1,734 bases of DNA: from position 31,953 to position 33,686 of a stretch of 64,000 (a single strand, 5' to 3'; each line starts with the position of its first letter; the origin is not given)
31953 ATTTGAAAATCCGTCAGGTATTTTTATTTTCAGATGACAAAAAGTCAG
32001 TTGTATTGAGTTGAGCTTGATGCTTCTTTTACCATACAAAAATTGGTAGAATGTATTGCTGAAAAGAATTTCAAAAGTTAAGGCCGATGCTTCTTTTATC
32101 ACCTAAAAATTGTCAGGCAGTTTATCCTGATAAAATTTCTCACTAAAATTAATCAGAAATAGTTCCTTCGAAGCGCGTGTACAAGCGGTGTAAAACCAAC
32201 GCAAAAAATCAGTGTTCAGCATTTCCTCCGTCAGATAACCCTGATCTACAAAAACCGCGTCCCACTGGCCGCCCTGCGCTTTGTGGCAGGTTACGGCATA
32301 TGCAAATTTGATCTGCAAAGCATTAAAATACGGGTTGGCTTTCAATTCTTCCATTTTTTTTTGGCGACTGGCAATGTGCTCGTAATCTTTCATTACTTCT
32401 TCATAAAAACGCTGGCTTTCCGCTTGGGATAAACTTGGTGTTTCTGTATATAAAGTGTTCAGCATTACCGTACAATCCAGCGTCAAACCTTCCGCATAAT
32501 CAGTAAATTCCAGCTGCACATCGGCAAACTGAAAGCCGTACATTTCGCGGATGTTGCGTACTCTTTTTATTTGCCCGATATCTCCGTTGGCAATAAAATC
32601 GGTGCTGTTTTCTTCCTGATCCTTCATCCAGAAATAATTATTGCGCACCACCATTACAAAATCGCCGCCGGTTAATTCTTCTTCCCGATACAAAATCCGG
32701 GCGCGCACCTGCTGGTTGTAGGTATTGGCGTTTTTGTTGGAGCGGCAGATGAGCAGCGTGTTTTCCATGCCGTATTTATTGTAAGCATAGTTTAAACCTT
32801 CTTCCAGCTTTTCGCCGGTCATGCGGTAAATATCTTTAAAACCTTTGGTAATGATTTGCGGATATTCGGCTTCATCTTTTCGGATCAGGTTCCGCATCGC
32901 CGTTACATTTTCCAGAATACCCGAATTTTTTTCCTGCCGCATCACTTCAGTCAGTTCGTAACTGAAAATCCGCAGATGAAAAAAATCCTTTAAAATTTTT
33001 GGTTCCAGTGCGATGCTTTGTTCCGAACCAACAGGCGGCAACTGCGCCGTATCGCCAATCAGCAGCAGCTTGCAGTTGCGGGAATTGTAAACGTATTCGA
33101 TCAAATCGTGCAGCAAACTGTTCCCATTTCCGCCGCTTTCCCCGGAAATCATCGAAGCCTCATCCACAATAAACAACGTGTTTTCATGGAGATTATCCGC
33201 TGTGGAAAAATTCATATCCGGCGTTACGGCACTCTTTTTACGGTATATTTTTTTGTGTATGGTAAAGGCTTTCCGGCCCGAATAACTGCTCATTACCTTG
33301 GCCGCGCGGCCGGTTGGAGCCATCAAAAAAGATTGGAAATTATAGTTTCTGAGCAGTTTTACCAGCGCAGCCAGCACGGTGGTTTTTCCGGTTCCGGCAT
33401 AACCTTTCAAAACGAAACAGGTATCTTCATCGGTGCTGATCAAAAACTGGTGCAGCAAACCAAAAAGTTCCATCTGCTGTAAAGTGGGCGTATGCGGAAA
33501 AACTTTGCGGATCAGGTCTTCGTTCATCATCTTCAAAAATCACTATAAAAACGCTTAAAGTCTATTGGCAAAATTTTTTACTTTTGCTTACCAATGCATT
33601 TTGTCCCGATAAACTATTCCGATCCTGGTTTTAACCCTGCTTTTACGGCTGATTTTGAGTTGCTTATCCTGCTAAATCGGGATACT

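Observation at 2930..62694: Hyper-abundant dispersed 14-mer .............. with an A/T-tract extension: a USS/DUS-like genome signature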

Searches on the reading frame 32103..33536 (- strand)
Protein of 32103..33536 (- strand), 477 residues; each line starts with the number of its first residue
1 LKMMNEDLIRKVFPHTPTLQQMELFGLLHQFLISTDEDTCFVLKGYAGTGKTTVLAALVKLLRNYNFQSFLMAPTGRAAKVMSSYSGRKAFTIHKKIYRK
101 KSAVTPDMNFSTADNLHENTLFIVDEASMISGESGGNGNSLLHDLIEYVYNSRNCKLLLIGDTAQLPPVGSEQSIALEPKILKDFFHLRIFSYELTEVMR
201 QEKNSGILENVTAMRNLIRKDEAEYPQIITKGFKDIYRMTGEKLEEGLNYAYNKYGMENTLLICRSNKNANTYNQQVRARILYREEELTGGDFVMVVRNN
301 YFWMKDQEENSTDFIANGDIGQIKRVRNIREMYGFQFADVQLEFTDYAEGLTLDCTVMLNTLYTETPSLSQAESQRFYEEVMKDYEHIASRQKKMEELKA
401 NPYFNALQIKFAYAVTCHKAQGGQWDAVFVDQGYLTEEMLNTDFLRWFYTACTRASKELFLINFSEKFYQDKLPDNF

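Call 12: search_protein_families(library=pfam, proteins=[window:32103-33536:-])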
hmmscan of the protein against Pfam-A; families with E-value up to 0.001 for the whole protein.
window:32103-33536:- (477 aa): 12 families
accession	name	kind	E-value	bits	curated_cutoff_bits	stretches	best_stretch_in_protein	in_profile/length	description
PF13604.12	AAA_30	-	5.4e-28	98.5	27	1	34-215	14-169/191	AAA domain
PF13245.12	AAA_19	-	6.8e-23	81.8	25.1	1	37-170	10-133/134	AAA domain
PF13538.12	UvrD_C_2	-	8.5e-21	74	27.4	1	411-462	1-52/52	UvrD-like helicase C-terminal domain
PF05970.20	PIF1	-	3.7e-11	43.5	25.9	1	35-205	19-193/223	PIF1-like helicase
PF01443.25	Viral_helicase1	-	1.2e-06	29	21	0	42-193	2-126/228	Viral superfamily 1 RNA helicase core domain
PF09848.15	SLFN-g3_helicase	-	4e-06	26.8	24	1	40-308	3-256/354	Schlafen group 3, DNA/RNA helicase domain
PF13401.12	AAA_22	-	1e-05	26.3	27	1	37-163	4-124/130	AAA domain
PF25199.1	nSTAND_NTPase5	-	0.00013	22.3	34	0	33-63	36-66/145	Novel STAND NTPase 5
PF05127.21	NAT10_TcmA_helicase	-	0.00023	21.5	22.7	0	43-131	2-102/176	RNA cytidine acetyltransferase NAT10/TcmA, helicase domain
PF05729.18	NACHT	-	0.00028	21.2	26.7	1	42-164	4-132/167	NACHT domain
PF18335.7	SH3_13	-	0.00033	20.8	41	1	275-329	11-57/65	ATP-dependent RecD-like DNA helicase SH3 domain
PF13086.12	AAA_11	-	0.00065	20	27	0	38-65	17-44/257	AAA domain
